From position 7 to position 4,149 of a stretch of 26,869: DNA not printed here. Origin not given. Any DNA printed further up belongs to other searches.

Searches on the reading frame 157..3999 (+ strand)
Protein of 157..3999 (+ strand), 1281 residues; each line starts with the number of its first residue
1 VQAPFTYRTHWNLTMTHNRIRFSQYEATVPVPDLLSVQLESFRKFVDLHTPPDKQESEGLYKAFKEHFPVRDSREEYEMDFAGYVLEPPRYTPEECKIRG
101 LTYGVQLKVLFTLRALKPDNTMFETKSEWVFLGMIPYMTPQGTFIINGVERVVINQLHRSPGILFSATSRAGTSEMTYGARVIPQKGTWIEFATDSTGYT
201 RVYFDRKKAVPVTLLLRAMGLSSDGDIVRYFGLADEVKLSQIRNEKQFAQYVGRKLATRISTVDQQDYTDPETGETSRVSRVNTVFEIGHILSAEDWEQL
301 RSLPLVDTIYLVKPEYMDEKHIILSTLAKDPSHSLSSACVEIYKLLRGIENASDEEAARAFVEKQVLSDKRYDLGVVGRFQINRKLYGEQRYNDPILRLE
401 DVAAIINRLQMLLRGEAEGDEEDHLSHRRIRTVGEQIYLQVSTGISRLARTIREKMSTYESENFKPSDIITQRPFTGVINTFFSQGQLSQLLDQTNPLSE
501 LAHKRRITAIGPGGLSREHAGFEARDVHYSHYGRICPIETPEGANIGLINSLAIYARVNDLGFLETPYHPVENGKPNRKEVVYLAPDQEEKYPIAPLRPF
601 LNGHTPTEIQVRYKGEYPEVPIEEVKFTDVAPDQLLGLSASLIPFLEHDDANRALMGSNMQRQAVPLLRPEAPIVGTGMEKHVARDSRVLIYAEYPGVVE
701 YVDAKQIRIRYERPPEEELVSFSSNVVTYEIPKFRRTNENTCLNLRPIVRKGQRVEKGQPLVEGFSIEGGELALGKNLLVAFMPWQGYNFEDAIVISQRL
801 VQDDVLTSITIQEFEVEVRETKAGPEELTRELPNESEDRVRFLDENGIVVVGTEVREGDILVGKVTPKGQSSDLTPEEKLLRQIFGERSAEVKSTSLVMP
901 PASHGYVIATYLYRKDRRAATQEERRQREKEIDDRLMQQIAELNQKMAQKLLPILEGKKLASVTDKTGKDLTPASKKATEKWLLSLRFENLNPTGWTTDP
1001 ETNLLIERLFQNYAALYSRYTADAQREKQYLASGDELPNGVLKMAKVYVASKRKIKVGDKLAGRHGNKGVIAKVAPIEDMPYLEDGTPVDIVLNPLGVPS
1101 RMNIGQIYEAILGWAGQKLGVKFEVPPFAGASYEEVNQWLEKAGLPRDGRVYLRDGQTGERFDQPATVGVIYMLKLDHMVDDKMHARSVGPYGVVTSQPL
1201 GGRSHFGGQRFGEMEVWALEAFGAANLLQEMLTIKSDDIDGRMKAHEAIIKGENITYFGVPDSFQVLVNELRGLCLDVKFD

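Call 12: search_protein_families(library=pfam, proteins=[window:157-3999:+], max_evalue=0.001)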
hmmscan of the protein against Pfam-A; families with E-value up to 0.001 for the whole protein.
window:157-3999:+ (1281 aa): 7 families
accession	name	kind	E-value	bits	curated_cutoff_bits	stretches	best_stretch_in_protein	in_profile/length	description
PF00562.33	RNA_pol_Rpb2_6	-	4.2e-126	421.5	23.4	1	693-1205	2-373/373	RNA polymerase Rpb2, domain 6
PF04565.21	RNA_pol_Rpb2_3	-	6.7e-30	103.5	21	1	490-558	1-68/68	RNA polymerase Rpb2, domain 3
PF04560.25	RNA_pol_Rpb2_7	-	1.6e-24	86.5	32.1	1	1207-1280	1-84/87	RNA polymerase Rpb2, domain 7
PF04561.19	RNA_pol_Rpb2_2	-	9.7e-23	81.3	21.7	2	320-431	84-190/190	RNA polymerase Rpb2, domain 2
PF04563.20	RNA_pol_Rpb2_1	-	1.2e-15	58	28.2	1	34-470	2-196/203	RNA polymerase beta subunit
PF10385.14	RNA_pol_Rpb2_45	-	3.6e-09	37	28.2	1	568-631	1-66/66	RNA polymerase beta subunit external 1 domain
PF06898.16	YqfD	-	0.00077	18.9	25.2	0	848-941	206-274/379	Putative stage IV sporulation protein YqfD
